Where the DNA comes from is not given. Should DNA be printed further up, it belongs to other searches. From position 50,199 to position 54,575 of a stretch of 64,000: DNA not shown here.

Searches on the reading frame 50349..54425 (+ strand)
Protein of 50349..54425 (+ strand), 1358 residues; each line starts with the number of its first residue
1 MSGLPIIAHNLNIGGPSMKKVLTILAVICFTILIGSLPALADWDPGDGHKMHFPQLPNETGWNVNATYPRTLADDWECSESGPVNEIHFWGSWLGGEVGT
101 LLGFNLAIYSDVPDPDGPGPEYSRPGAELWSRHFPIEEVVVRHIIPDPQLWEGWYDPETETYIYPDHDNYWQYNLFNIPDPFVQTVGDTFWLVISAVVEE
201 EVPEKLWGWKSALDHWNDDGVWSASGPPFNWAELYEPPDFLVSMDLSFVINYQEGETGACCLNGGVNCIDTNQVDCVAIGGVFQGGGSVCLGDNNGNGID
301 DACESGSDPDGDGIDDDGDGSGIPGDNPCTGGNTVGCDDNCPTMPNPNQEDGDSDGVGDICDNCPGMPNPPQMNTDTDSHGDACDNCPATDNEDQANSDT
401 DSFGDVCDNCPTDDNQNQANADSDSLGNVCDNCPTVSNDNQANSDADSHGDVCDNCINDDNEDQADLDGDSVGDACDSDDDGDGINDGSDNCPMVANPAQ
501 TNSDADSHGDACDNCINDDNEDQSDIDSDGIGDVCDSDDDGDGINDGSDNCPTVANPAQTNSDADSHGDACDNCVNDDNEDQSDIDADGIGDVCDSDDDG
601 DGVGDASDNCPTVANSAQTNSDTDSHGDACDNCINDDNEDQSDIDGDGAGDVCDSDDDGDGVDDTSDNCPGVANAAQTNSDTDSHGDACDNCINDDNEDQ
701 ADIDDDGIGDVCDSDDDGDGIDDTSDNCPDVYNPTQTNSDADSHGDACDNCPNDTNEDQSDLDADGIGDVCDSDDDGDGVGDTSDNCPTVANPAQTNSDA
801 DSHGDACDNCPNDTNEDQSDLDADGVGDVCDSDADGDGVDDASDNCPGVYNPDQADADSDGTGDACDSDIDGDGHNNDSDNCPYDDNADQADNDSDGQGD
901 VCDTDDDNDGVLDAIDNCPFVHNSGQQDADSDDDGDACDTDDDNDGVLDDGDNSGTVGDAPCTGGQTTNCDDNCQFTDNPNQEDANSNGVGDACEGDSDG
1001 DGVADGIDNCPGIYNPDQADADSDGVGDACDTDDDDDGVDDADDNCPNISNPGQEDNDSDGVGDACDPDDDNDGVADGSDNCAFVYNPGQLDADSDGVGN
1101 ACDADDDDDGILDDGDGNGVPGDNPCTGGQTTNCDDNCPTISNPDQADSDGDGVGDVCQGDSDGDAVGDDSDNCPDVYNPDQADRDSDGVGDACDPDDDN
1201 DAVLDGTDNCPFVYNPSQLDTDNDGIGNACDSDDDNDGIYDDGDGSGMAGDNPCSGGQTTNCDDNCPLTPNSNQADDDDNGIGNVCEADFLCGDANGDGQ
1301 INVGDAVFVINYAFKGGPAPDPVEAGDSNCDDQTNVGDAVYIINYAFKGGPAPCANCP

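Call 15: search_protein_families(library=pfam, proteins=[window:50349-54425:+], max_evalue=0.001)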
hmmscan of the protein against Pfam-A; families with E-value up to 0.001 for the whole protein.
window:50349-54425:+ (1358 aa): 2 families
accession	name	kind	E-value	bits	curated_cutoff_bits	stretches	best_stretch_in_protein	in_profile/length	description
PF02412.23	TSP_3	-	4.1e-138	449.2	25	14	761-795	2-36/36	Thrombospondin type 3 repeat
PF25470.1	DUF7901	-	1.4e-43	149.7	24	1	51-251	1-205/205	Domain of unknown function (DUF7901)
